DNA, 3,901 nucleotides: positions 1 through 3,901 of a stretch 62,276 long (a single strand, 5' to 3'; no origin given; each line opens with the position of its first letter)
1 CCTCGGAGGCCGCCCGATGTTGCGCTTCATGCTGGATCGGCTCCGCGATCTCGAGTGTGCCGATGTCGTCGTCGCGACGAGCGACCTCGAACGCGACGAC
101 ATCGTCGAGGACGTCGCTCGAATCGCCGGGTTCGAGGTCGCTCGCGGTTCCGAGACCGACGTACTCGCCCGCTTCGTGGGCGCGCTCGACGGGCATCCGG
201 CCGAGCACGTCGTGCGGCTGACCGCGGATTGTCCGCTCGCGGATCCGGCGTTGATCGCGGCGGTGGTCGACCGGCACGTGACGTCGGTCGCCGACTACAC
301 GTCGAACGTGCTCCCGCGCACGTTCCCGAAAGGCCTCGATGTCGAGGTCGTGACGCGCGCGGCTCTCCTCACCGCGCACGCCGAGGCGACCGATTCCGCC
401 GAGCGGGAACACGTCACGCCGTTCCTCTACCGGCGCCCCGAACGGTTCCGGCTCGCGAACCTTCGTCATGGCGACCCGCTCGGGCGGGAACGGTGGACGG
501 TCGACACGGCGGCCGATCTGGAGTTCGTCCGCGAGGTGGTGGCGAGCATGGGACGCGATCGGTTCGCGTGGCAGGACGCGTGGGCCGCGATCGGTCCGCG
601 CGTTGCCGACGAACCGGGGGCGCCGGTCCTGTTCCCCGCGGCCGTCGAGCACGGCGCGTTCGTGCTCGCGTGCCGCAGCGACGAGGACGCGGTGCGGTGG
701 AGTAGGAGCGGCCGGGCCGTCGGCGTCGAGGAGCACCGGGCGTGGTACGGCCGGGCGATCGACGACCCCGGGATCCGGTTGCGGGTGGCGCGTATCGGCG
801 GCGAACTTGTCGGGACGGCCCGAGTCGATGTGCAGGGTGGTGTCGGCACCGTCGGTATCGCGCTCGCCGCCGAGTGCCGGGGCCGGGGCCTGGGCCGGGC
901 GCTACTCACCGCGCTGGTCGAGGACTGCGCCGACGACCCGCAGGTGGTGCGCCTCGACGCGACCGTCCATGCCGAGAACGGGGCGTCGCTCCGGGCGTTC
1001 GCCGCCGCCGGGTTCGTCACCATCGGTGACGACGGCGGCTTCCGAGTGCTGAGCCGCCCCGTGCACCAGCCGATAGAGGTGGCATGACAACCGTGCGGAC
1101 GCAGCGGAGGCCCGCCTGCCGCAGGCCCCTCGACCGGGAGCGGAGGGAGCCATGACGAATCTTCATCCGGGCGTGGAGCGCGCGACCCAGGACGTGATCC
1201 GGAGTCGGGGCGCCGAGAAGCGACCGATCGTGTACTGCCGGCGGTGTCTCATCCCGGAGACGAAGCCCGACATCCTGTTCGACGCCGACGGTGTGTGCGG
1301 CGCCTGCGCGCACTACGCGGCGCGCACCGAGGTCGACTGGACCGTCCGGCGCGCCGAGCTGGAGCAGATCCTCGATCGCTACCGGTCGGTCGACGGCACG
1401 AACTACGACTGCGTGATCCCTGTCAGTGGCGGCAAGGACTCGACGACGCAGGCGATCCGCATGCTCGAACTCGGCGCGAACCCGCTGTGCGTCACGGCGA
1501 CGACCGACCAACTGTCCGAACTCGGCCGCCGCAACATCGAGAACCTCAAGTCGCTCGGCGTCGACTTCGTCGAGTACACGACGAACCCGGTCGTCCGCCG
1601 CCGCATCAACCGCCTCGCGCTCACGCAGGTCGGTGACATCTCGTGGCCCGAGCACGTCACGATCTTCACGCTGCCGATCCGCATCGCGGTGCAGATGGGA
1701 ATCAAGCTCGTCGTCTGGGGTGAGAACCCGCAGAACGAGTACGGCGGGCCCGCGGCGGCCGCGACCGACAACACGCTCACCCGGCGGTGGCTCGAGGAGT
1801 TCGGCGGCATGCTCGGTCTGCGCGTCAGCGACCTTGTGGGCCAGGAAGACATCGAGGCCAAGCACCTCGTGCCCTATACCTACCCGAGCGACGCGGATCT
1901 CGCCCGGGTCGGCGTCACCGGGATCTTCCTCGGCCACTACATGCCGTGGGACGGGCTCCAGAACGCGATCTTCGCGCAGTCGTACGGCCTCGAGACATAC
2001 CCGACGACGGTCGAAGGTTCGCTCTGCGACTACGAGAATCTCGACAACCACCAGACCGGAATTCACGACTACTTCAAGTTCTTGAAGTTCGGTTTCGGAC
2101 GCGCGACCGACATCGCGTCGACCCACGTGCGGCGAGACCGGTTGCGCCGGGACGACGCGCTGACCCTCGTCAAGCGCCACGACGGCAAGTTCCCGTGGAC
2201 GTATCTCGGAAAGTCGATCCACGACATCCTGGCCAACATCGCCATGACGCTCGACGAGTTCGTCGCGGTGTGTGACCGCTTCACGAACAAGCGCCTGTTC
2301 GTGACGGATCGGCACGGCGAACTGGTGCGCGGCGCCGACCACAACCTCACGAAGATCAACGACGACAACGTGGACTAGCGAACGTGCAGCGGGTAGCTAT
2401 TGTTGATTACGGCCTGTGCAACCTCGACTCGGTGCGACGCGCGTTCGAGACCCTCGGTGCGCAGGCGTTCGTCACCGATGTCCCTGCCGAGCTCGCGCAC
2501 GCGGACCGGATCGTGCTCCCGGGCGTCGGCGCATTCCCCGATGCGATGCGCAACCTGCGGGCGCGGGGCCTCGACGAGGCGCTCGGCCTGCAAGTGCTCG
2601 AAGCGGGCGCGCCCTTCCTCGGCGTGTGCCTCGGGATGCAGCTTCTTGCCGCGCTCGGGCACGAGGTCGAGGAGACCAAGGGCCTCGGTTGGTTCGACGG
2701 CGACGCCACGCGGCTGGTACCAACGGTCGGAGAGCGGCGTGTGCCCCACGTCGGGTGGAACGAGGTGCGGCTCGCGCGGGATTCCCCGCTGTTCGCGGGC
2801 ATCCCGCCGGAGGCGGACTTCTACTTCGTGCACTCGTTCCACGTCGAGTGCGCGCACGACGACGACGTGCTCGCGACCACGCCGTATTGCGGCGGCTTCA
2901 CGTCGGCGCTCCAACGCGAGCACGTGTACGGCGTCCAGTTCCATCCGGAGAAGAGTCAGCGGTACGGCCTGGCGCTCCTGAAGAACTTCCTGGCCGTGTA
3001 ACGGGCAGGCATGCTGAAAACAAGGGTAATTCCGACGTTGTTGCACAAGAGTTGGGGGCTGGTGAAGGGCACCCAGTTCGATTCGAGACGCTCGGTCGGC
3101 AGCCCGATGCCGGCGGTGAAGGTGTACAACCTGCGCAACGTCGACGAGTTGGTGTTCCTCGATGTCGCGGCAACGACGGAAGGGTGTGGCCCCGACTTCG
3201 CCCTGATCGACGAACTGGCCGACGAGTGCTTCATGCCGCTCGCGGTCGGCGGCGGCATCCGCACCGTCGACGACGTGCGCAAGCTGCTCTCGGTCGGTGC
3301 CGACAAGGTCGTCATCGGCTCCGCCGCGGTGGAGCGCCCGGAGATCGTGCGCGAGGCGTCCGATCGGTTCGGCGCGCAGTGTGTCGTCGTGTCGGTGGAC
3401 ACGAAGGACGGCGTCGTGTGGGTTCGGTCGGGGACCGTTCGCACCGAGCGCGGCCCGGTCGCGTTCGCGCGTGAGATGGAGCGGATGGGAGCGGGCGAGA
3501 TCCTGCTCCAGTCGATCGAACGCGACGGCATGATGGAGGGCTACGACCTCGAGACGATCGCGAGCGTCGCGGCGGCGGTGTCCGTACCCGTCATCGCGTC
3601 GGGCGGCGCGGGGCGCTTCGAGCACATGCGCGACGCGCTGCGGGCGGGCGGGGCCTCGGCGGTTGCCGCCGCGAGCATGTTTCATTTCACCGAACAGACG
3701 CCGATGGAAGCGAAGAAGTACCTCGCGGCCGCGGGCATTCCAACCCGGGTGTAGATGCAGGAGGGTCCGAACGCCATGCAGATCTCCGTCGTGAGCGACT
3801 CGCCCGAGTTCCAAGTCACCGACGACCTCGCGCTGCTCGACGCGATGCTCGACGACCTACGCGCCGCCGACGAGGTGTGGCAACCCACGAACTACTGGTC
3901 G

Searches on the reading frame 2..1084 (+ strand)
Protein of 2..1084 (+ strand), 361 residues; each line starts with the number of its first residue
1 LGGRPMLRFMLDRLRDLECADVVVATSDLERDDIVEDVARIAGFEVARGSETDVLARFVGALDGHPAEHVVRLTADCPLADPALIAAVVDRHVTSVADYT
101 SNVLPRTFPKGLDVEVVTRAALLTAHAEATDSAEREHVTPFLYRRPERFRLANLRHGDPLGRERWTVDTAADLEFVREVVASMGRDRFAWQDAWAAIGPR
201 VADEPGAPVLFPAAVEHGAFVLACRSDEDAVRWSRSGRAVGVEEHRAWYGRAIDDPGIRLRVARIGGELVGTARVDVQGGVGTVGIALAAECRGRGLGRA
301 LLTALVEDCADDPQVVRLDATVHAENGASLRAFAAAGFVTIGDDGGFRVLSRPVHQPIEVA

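Call 32: search_protein_families(library=pfam, proteins=[window:2-1084:+], max_evalue=0.001)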
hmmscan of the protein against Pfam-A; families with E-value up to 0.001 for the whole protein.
window:2-1084:+ (361 aa): 7 families
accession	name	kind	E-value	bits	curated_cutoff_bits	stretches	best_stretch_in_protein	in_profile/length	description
PF02348.25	CTP_transf_3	-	2.3e-15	57.5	22.6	1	1-155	21-175/217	Cytidylyltransferase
PF00583.31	Acetyltransf_1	-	5.8e-12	46.4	20.7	1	242-338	18-116/116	Acetyltransferase (GNAT) family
PF13302.13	Acetyltransf_3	-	1.7e-10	42.1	25.4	1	216-339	10-138/138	Acetyltransferase (GNAT) domain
PF13673.13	Acetyltransf_10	-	2.7e-08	34.3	23.6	1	252-344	25-113/128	Acetyltransferase (GNAT) domain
PF12804.13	NTP_transf_3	-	1.5e-07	32.2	27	1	1-97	21-116/160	MobA-like NTP transferase domain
PF13508.13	Acetyltransf_7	-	1.9e-07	31.8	27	1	261-338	6-82/84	Acetyltransferase (GNAT) domain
PF13523.12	Acetyltransf_8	-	7.3e-05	22.9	27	1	289-341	87-140/145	Acetyltransferase (GNAT) domain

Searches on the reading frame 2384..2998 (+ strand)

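Call 32: search_protein_families(library=pfam, proteins=[window:2384-2998:+], max_evalue=0.001)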
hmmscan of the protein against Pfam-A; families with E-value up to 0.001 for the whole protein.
window:2384-2998:+ (205 aa): 4 families
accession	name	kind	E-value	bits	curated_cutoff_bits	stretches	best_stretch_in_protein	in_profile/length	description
PF00117.34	GATase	-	6.2e-20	72.1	22.8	1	6-203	2-187/190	Glutamine amidotransferase class-I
PF07722.19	Peptidase_C26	-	2.8e-06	27.7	20.5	1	66-189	96-219/219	Peptidase C26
PF07685.20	GATase_3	-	3.1e-05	24.1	27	1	28-107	28-114/196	CobB/CobQ-like glutamine amidotransferase domain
PF01174.25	SNO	-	0.00099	19.5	27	0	19-102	13-94/188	SNO glutamine amidotransferase family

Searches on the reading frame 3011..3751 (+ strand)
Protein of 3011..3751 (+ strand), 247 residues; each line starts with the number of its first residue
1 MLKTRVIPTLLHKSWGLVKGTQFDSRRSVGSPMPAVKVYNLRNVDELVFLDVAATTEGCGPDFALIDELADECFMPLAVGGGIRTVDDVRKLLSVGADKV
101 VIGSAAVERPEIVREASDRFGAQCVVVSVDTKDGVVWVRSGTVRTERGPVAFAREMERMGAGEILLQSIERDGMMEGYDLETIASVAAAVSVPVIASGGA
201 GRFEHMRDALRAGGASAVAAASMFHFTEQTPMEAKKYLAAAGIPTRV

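Call 32: search_protein_families(library=pfam, proteins=[window:3011-3751:+], max_evalue=0.001)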
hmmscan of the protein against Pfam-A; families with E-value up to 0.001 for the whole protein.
window:3011-3751:+ (247 aa): 8 families
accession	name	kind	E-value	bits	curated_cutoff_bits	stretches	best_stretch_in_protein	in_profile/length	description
PF00977.27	His_biosynth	-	7e-65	219.1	23.6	1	13-228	9-226/228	Histidine biosynthesis protein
PF01207.24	Dus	-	5.3e-10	39.4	20.4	1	62-117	172-227/311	Dihydrouridine synthase (Dus)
PF03060.21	NMO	-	2.3e-09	37.6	28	1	150-232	146-233/331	Nitronate monooxygenase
PF00478.31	IMPDH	-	4.1e-07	29.8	25.6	0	180-234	196-249/345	IMP dehydrogenase / GMP reductase domain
PF00290.26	Trp_syntA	-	5.1e-05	22.8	27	1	65-111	189-234/259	Tryptophan synthase alpha chain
PF04131.20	NanE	-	9.6e-05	22.1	27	1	58-113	129-183/192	Putative N-acetylmannosamine-6-phosphate epimerase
PF04309.18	G3P_antiterm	-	0.00029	20.7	27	0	65-103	130-168/173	Glycerol-3-phosphate responsive antiterminator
PF01180.27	DHO_dh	-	0.00029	20.6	27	0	180-229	227-277/291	Dihydroorotate dehydrogenase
